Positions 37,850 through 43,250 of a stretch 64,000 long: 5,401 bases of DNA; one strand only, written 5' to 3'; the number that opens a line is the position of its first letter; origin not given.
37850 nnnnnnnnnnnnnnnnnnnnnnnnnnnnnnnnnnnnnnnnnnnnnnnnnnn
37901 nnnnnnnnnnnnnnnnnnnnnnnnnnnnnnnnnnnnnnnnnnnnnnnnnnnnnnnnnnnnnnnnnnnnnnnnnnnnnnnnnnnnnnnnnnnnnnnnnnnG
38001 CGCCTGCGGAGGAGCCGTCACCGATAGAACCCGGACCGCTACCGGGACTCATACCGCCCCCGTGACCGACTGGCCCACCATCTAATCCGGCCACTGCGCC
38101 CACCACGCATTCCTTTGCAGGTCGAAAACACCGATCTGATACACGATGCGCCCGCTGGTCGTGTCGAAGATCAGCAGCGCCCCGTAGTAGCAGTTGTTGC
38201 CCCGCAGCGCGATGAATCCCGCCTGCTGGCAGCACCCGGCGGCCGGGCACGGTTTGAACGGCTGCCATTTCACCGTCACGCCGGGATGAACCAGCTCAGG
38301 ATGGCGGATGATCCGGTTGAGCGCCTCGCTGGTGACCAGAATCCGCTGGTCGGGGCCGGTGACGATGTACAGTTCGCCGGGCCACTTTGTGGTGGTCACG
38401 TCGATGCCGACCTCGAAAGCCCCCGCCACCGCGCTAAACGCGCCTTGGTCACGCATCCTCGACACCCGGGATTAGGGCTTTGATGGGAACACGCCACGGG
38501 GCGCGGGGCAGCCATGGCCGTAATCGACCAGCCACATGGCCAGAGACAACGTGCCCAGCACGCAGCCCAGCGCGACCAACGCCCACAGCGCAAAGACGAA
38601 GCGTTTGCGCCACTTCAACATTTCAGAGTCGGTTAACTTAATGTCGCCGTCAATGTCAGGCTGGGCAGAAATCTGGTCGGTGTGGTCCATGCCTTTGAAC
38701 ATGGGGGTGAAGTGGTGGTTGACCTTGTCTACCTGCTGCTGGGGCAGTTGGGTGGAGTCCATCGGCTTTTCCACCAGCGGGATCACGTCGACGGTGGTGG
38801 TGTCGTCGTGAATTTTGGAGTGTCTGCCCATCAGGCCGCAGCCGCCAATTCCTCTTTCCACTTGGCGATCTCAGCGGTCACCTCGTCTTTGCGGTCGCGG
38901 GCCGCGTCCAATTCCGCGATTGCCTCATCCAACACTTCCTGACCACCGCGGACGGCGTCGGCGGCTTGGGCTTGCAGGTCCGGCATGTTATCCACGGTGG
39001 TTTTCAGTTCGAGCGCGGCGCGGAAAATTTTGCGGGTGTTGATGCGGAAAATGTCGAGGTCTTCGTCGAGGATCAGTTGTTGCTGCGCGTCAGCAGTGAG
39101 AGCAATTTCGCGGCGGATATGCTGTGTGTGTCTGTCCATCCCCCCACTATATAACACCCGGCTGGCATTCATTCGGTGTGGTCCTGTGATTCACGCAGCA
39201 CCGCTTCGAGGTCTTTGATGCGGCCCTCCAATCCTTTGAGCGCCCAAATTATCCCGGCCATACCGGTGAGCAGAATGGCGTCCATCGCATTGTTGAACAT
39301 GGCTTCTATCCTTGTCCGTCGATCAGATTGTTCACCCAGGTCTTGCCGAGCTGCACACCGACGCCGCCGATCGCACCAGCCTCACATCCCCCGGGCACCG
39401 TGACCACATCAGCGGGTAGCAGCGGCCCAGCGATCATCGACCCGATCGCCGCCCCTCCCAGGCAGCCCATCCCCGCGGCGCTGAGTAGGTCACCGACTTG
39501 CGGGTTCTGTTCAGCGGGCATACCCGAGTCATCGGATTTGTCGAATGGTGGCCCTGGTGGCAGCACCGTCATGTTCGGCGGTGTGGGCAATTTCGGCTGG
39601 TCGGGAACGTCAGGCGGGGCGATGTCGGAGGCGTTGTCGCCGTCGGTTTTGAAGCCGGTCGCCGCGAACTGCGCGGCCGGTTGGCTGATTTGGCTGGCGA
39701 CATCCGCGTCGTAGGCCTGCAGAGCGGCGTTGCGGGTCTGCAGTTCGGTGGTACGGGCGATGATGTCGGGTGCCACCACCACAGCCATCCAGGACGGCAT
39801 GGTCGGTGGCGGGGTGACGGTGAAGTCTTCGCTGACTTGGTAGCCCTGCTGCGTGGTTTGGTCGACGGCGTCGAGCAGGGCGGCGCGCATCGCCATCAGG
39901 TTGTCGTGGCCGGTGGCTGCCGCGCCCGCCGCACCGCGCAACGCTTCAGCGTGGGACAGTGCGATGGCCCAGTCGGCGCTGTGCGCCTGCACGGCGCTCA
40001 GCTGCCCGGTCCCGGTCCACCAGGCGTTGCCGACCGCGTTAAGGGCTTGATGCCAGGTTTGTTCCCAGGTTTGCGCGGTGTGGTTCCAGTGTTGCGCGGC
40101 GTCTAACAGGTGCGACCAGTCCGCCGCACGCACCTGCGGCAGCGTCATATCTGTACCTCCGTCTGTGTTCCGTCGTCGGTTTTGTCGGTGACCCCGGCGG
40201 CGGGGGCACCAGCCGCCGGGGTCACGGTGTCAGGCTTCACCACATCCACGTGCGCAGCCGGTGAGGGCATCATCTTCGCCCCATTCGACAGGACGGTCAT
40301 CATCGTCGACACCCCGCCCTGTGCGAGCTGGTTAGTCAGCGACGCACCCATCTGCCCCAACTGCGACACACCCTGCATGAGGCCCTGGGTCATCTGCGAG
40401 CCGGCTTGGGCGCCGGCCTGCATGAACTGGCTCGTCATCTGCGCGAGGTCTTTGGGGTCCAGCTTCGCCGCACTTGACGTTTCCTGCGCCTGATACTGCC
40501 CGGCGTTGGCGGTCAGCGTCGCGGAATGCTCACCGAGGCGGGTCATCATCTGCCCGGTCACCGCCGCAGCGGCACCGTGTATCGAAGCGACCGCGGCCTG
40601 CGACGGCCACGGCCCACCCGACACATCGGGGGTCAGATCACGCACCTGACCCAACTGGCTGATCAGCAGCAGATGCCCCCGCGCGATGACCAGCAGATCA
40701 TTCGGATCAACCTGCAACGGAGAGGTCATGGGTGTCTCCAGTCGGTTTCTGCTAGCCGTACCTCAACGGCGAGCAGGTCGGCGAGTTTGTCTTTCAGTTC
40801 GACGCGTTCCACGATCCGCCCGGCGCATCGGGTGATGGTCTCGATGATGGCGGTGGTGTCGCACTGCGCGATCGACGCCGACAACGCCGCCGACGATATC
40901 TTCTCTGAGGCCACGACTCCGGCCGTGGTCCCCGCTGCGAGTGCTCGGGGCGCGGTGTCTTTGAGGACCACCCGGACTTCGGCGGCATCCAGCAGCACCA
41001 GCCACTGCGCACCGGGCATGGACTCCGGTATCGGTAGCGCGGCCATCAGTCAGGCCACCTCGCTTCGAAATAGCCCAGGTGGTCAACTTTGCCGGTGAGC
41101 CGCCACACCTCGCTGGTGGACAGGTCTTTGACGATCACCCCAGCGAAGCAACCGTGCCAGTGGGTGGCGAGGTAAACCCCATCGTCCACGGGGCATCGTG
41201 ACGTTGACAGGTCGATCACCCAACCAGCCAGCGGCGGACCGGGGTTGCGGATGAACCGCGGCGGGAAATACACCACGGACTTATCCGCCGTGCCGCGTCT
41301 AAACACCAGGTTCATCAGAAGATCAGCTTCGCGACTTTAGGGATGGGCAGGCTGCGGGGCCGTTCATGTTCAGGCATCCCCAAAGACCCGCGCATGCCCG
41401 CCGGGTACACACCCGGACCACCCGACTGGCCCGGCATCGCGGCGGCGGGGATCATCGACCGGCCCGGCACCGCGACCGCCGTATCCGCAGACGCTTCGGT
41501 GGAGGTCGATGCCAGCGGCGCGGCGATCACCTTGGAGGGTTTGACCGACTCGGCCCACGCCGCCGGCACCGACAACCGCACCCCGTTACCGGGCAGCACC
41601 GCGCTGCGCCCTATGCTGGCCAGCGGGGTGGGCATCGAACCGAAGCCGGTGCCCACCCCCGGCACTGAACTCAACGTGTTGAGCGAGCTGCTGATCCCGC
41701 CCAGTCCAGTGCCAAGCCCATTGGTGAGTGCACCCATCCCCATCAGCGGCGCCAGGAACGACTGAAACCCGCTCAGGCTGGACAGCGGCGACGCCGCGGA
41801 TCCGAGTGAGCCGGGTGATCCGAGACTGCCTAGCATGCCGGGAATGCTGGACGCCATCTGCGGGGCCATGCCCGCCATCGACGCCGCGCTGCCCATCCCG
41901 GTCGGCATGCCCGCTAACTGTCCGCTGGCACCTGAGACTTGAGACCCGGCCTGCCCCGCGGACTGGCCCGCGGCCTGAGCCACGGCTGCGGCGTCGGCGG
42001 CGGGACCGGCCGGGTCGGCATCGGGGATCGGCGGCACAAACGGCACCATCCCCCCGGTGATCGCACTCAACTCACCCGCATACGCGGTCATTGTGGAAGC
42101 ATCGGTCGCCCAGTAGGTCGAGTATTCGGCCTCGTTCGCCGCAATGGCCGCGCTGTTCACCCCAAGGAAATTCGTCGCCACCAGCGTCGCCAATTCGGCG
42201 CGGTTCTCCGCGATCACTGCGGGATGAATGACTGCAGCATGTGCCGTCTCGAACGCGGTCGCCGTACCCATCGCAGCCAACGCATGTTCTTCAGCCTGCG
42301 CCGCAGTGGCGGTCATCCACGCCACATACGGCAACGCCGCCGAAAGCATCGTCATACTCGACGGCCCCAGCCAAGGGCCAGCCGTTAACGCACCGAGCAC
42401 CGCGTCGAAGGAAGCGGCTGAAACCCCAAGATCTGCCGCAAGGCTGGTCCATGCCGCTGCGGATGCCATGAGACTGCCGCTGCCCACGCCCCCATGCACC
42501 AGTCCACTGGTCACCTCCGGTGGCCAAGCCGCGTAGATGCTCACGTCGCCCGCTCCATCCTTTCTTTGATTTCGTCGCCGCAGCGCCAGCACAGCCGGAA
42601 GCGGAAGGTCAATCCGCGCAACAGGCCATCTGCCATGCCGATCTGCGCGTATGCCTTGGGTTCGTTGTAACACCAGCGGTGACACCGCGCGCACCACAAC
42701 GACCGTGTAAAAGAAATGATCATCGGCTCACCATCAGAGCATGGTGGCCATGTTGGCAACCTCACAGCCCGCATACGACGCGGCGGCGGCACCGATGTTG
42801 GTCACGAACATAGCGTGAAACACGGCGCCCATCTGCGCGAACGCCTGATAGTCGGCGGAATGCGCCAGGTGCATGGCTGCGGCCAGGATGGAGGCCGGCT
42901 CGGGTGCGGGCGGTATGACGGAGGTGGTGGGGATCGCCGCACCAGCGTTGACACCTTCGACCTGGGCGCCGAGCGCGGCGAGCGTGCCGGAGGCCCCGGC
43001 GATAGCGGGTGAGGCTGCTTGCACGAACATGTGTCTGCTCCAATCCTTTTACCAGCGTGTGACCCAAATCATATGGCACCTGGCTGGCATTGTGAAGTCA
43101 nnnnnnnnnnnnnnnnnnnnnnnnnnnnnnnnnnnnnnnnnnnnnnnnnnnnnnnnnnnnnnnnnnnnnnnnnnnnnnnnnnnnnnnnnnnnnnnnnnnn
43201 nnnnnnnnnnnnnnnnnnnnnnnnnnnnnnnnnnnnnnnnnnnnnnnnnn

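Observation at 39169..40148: Candidate T7SS-delivered polymorphic toxin (WXG+YxxxE N-domain, glycine-zipper C-domain) with adjacent small membrane 'immunity' peptide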

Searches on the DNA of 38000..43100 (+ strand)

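Call 7: search_dna_similar(query=window:38000-43100:+, collection=plasmids, mode=near)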
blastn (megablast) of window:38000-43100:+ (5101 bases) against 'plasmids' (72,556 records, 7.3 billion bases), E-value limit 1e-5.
No match.

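Call 8: search_dna_similar(query=window:38000-43100:+, collection=phages, mode=near)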
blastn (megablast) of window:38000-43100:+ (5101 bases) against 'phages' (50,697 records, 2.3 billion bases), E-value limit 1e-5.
No match.
